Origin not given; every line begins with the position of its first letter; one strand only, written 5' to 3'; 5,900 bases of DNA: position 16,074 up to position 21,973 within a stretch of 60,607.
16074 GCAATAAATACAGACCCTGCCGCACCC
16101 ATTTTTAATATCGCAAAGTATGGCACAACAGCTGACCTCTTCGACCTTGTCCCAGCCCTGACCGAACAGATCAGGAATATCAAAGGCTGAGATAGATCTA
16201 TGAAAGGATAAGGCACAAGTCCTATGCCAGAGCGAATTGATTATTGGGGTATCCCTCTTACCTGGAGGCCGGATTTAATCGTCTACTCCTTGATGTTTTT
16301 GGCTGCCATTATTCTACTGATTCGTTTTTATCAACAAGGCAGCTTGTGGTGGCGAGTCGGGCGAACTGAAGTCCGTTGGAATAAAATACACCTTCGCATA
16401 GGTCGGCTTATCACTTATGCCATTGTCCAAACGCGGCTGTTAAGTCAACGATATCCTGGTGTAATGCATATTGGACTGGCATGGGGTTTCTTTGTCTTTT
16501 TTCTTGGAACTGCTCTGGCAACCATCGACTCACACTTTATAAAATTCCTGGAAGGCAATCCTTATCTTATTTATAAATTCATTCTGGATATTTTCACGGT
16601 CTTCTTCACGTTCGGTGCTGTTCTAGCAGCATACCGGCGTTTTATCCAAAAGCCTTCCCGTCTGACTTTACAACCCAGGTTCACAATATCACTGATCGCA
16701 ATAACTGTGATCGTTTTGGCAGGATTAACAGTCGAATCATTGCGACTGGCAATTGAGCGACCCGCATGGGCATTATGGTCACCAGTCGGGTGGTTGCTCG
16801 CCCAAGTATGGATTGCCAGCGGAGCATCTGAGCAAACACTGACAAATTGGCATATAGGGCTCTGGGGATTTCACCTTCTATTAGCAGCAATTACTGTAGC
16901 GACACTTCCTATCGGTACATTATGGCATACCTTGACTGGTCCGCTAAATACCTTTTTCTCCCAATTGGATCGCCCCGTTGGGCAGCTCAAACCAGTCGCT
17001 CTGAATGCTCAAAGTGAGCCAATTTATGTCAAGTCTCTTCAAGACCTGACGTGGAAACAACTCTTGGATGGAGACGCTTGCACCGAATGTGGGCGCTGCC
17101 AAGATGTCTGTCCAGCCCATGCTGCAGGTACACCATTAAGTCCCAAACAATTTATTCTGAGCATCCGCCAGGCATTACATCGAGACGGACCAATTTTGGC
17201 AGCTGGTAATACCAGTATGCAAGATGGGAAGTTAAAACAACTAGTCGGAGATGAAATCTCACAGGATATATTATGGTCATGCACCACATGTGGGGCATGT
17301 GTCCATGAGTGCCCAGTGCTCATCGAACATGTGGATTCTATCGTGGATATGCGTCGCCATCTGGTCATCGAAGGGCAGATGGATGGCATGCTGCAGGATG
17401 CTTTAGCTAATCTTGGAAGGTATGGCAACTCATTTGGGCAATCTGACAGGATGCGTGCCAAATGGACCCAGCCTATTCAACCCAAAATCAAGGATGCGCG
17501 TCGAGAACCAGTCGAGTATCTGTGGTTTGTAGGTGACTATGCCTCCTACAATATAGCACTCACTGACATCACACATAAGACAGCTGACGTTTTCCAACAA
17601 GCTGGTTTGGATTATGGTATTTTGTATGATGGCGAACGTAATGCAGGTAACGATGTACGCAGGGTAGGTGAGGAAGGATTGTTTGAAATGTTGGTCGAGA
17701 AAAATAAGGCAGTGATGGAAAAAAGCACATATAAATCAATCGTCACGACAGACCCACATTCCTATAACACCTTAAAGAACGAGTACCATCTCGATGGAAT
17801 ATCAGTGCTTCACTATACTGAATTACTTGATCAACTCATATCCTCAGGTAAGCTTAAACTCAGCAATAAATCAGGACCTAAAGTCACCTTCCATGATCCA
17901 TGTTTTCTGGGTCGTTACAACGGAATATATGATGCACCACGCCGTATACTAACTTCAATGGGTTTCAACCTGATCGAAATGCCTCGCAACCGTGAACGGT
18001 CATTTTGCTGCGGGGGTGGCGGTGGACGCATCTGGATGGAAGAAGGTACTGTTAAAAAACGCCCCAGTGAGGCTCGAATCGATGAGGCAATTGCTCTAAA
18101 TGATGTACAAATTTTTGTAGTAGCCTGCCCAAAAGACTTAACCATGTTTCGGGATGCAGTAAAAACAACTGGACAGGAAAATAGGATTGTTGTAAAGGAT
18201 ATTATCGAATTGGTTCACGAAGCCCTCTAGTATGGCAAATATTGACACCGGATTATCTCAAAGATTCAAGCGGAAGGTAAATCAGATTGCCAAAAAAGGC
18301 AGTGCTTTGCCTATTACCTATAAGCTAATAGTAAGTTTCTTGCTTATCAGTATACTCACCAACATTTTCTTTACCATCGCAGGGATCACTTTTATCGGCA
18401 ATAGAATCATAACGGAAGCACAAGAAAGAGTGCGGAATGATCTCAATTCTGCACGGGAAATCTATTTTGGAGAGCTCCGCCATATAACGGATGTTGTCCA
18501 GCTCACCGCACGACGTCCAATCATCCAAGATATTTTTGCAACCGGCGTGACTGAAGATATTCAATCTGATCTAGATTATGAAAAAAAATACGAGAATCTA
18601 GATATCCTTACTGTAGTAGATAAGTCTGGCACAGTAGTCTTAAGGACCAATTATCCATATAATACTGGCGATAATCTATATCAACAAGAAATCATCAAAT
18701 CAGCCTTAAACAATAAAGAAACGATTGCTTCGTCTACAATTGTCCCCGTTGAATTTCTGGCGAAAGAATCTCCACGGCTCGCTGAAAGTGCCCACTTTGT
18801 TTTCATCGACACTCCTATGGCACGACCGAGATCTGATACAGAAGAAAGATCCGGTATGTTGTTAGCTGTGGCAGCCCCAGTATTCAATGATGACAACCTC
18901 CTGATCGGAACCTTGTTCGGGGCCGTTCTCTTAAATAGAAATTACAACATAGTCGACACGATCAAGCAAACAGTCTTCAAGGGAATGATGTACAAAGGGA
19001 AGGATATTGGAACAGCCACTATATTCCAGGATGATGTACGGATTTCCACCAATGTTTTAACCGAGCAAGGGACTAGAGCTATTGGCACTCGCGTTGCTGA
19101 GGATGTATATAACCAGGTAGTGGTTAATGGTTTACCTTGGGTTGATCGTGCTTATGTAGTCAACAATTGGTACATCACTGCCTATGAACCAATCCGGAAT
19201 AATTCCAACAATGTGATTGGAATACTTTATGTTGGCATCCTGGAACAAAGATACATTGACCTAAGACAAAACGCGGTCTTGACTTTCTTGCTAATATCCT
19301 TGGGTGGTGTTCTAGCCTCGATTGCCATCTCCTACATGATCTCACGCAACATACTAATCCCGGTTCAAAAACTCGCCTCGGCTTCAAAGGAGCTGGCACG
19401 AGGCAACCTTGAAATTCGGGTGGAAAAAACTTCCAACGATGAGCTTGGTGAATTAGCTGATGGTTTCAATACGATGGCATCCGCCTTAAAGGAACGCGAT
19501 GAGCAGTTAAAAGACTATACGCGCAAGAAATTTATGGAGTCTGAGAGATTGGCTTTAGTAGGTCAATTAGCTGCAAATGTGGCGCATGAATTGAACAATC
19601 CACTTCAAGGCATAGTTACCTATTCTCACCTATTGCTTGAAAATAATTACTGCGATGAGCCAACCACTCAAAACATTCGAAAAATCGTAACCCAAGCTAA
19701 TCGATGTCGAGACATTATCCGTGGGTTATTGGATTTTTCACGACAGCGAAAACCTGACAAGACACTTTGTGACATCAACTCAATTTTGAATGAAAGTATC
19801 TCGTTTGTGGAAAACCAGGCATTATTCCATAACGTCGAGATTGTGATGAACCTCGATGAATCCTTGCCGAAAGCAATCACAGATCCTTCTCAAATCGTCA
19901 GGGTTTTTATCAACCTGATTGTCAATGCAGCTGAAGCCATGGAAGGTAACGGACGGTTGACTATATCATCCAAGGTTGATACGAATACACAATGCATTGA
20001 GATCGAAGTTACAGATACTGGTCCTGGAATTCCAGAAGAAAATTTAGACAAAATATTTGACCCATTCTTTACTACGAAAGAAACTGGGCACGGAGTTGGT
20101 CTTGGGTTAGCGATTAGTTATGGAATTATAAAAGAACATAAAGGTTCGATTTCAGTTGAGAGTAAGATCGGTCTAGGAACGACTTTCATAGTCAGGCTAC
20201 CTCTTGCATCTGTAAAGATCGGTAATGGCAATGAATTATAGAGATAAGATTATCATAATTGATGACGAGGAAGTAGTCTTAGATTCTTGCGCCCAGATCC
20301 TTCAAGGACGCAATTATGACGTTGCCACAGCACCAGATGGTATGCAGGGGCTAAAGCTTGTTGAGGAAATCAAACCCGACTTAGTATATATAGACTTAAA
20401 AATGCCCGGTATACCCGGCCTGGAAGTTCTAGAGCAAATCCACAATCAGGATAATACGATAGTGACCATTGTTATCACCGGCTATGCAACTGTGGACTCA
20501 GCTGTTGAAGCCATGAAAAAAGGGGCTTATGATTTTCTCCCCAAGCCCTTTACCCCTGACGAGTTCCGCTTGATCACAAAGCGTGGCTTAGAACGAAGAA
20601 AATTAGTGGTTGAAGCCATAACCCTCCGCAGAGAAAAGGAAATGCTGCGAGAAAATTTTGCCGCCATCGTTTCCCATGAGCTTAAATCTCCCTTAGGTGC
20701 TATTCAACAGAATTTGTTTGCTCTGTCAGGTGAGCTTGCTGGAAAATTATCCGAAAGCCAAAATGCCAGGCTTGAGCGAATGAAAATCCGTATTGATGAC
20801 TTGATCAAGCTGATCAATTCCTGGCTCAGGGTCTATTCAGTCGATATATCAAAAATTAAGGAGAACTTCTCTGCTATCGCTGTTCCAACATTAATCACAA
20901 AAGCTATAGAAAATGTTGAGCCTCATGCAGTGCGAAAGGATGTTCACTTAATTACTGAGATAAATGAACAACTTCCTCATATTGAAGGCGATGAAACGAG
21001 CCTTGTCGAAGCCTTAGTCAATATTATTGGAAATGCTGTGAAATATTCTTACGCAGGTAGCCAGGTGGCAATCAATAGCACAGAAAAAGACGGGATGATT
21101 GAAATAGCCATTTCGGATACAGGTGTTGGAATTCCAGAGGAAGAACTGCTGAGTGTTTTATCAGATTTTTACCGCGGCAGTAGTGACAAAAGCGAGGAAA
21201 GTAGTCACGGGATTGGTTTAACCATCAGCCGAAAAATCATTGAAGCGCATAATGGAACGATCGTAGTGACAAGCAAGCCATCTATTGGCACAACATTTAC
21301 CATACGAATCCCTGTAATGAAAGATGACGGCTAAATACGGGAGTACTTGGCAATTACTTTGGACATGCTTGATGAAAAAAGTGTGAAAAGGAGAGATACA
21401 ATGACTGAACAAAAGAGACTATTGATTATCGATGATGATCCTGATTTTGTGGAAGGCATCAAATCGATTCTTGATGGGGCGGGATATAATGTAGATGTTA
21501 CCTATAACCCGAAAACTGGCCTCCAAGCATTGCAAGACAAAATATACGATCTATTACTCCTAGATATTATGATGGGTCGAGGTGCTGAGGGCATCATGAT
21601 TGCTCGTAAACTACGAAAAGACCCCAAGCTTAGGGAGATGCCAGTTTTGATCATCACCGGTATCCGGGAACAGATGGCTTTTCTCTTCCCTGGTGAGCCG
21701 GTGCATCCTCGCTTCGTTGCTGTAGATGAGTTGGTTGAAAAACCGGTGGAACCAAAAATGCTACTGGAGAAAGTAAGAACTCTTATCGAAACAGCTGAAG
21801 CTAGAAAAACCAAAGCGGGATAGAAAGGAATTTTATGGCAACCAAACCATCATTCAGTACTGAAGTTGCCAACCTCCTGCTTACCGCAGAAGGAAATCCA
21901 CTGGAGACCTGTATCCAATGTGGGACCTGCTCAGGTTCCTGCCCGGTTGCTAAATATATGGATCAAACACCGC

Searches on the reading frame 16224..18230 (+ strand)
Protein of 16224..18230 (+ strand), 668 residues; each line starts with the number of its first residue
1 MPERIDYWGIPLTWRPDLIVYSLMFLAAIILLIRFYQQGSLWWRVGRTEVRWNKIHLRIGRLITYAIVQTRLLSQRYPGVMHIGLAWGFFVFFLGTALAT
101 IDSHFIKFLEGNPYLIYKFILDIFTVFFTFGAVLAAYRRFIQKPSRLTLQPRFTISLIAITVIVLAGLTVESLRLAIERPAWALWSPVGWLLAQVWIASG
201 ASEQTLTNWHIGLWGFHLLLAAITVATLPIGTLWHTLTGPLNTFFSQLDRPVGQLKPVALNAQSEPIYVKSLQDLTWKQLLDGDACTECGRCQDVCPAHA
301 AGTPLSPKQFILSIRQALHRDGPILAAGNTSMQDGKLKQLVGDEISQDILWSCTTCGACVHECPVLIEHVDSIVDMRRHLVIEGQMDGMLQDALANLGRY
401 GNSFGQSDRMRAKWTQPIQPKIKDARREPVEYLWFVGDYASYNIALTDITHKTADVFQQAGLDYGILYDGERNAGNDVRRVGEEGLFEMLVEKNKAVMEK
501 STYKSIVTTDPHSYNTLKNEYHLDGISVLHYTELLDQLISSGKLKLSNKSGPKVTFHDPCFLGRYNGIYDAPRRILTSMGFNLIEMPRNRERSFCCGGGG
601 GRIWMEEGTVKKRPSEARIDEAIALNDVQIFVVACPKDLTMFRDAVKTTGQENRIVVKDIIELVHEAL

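Call 6: search_protein_families(library=pfam, proteins=[window:16224-18230:+])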
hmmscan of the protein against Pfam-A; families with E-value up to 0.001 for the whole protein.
window:16224-18230:+ (668 aa): 14 families
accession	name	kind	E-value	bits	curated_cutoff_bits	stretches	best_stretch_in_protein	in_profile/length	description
PF02754.22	CCG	-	2.6e-15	56.7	20.6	1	554-637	1-79/85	Cysteine-rich domain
PF13237.11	Fer4_10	-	5.2e-13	49.1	25.5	1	281-364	4-53/53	4Fe-4S dicluster domain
PF13187.11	Fer4_9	-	8.3e-11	42.2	27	1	285-365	1-49/52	4Fe-4S dicluster domain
PF13183.11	Fer4_8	-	1.3e-09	38.9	27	1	284-365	3-66/68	4Fe-4S dicluster domain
PF12797.12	Fer4_2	-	2.4e-08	33.8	24.5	1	277-298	1-22/22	4Fe-4S binding domain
PF13534.11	Fer4_17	-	2e-06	28.7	22.2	1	285-365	1-58/61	4Fe-4S dicluster domain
PF13484.11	Fer4_16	-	9.1e-06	26.8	30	1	286-365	2-65/66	4Fe-4S double cluster binding domain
PF12838.12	Fer4_7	-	1e-05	26.4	27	1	286-365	2-50/52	4Fe-4S dicluster domain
PF14697.11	Fer4_21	-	6.7e-05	23.4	35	0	282-298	37-53/59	4Fe-4S dicluster domain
PF00037.32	Fer4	-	8.6e-05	22.6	21.1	1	282-300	4-22/24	4Fe-4S binding domain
PF25160.1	LdpA_Fe-S-bd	-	0.0005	20.2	27.6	0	284-299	26-41/49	LdpA Fe-S cluster-binding domain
PF17179.9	Fer4_22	-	0.0006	21.1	27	0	276-299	71-94/95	4Fe-4S dicluster domain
PF13746.11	Fer4_18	-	0.00091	19.8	27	0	343-368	51-76/114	4Fe-4S dicluster domain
PF12798.12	Fer4_3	-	0.00097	20.2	27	0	286-300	1-15/15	4Fe-4S binding domain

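Call 10: search_protein_families(library=ncbifam, proteins=[window:16224-18230:+], max_evalue=0.01)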
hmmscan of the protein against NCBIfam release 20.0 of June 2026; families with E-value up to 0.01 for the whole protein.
window:16224-18230:+ (668 aa): 45 families (the best 25 are shown)
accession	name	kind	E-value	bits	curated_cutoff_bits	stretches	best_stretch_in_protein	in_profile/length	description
NF004898.0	PRK06259.1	equivalog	6e-32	110.9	385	1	344-667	179-487/488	fumarate reductase (CoM/CoB) subunit TfrB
NF045724.1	ferredox_TmcB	equivalog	1.8e-19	69.6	735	1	284-649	41-411/430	electron transfer complex ferredoxin TmcB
NF045796.1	DsrK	equivalog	4.6e-19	68.4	400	1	527-620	298-392/453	sulfate reduction electron transfer complex DsrMKJOP subunit DsrK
NF045670.1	quin_L_LdhH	equivalog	1.8e-17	62.9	800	1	478-663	512-704/706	L-lactate dehydrogenase (quinone) large subunit LdhH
NF045663.1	diclust_near_Sec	equivalog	2.3e-16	59.1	530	1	341-621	343-602/759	pyridine nucleotide-disulfide oxidoreductase/dicluster-binding protein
NF045711.1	sulf_resp_HmcF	equivalog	1.9e-13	50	750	1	524-602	305-385/457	sulfate respiration complex iron-sulfur protein HmcF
TIGR03290.1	CoB_CoM_SS_C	equivalog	4.8e-10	39.6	160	1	340-410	35-105/144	CoB--CoM heterodisulfide reductase subunit C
NF058577.1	FdxA_fam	equivalog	9.9e-09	35.3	65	2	278-300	30-52/52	4Fe-4S ferredoxin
TIGR00273.1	TIGR00273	equivalog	2.2e-08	33.4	444.8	1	285-423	294-414/432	LutB/LldF family L-lactate oxidation iron-sulfur protein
NF008434.0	PRK11274.1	equivalog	3.9e-07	29.3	333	1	532-601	283-349/409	glycolate oxidase subunit GlcF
NF040864.1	HgcB_ferredoxin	equivalog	1.3e-06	28.2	99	0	279-300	39-60/93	mercury methylation ferredoxin HgcB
NF038018.1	qmoC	equivalog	8.7e-06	25.4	300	1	76-176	218-319/360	quinone-interacting membrane-bound oxidoreductase complex subunit QmoC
NF004616.0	PRK05950.1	subfamily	1.6e-05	24.2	228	1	222-381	89-234/238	succinate dehydrogenase iron-sulfur subunit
NF042909.1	FMH_DH_FwdF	exception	6.3e-05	22.2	375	1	271-369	212-312/336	tungsten-dependent formylmethanofuran dehydrogenase subunit FwdF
NF009226.0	PRK12576.1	equivalog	6.5e-05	22.4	344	1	264-382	134-239/317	succinate dehydrogenase/fumarate reductase iron-sulfur subunit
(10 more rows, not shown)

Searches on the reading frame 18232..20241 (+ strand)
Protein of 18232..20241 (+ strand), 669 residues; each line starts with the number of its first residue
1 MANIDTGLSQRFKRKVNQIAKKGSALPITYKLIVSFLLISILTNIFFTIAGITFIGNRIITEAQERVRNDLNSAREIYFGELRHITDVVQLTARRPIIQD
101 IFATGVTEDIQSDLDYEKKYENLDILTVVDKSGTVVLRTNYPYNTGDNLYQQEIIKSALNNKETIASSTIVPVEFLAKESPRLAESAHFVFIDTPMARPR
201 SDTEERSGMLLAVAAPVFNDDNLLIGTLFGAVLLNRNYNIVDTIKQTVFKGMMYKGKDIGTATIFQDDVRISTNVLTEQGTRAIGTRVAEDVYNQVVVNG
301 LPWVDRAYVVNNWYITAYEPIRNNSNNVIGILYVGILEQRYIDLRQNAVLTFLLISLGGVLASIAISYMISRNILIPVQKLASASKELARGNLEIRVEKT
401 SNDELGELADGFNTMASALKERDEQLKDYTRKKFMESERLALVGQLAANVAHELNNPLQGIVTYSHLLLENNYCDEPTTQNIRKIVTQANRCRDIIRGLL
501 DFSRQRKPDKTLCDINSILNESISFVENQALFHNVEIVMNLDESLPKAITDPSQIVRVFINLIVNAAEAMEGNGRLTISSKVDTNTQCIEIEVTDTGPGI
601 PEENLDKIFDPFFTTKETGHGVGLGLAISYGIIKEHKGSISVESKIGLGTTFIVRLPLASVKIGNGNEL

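Call 6: search_protein_families(library=pfam, proteins=[window:18232-20241:+])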
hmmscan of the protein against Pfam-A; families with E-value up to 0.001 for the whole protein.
window:18232-20241:+ (669 aa): 8 families
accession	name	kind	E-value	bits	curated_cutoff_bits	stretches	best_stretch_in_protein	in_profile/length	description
PF17202.10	sCache_3_3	-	4.4e-32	111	28.8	1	234-346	3-105/107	Single cache domain 3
PF02518.31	HATPase_c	-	5.4e-27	94.9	26.4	1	551-659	2-110/111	Histidine kinase-, DNA gyrase B-, and HSP90-like ATPase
PF17201.10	Cache_3-Cache_2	-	4.6e-24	85.7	27.7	1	234-346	84-193/299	Cache 3/Cache 2 fusion domain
PF00512.31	HisKA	-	7.4e-15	55.2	26.9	1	444-506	3-64/66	His Kinase A (phospho-acceptor) domain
PF00672.30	HAMP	-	1.3e-13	51.5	25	1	370-420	2-52/53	HAMP domain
PF17203.10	sCache_3_2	-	2.3e-05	24.9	28.4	1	264-339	58-129/140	Single cache domain 3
PF14501.12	HATPase_c_5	-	9.7e-05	22.7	22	1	554-645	5-91/102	GHKL domain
PF02743.24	dCache_1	-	0.00047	20.2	45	0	58-232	2-150/240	Cache domain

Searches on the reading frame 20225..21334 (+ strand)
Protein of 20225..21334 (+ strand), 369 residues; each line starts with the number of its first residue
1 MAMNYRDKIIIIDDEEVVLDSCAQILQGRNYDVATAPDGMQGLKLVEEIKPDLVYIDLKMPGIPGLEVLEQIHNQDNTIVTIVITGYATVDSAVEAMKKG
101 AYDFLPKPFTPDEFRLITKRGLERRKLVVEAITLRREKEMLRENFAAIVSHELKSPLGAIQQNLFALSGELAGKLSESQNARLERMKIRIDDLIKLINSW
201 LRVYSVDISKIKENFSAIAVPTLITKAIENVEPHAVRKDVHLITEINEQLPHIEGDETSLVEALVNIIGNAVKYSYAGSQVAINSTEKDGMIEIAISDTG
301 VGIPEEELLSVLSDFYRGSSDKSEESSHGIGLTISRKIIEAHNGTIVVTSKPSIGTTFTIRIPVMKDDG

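Call 5: search_protein_families(library=pfam, proteins=[window:20225-21334:+])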
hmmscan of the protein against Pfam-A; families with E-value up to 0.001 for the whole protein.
window:20225-21334:+ (369 aa): 6 families
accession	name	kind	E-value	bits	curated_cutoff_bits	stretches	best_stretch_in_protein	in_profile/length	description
PF00072.30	Response_reg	-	6.2e-29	100.9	30.2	1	9-115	1-107/111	Response regulator receiver domain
PF02518.31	HATPase_c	-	4.4e-26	92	26.4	1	255-364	1-109/111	Histidine kinase-, DNA gyrase B-, and HSP90-like ATPase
PF00512.31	HisKA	-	4.6e-09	36.6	26.9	1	142-202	2-59/66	His Kinase A (phospho-acceptor) domain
PF13589.12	HATPase_c_3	-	4e-05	24.1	25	1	259-341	2-86/137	Histidine kinase-, DNA gyrase B-, and HSP90-like ATPase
PF14501.12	HATPase_c_5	-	0.00022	21.5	22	1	260-351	6-91/102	GHKL domain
PF13581.12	HATPase_c_2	-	0.00048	20.6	27.4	1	260-342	36-112/127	Histidine kinase-like ATPase domain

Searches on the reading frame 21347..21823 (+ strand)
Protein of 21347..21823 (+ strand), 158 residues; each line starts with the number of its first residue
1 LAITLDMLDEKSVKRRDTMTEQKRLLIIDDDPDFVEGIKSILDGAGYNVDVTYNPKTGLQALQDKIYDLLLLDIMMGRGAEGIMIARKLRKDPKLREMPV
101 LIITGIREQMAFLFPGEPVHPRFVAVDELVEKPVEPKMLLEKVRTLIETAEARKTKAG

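Call 5: search_protein_families(library=pfam, proteins=[window:21347-21823:+])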
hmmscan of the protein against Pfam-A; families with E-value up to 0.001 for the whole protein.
window:21347-21823:+ (158 aa): 2 families
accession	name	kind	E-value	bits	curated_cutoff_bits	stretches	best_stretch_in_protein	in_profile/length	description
PF00072.30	Response_reg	-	2.9e-17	63.3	30.2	1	26-142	2-109/111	Response regulator receiver domain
PF23198.2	PDE8A_N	-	0.00039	20.8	29.6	1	19-96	7-84/147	PDE8A-like, N-terminal domain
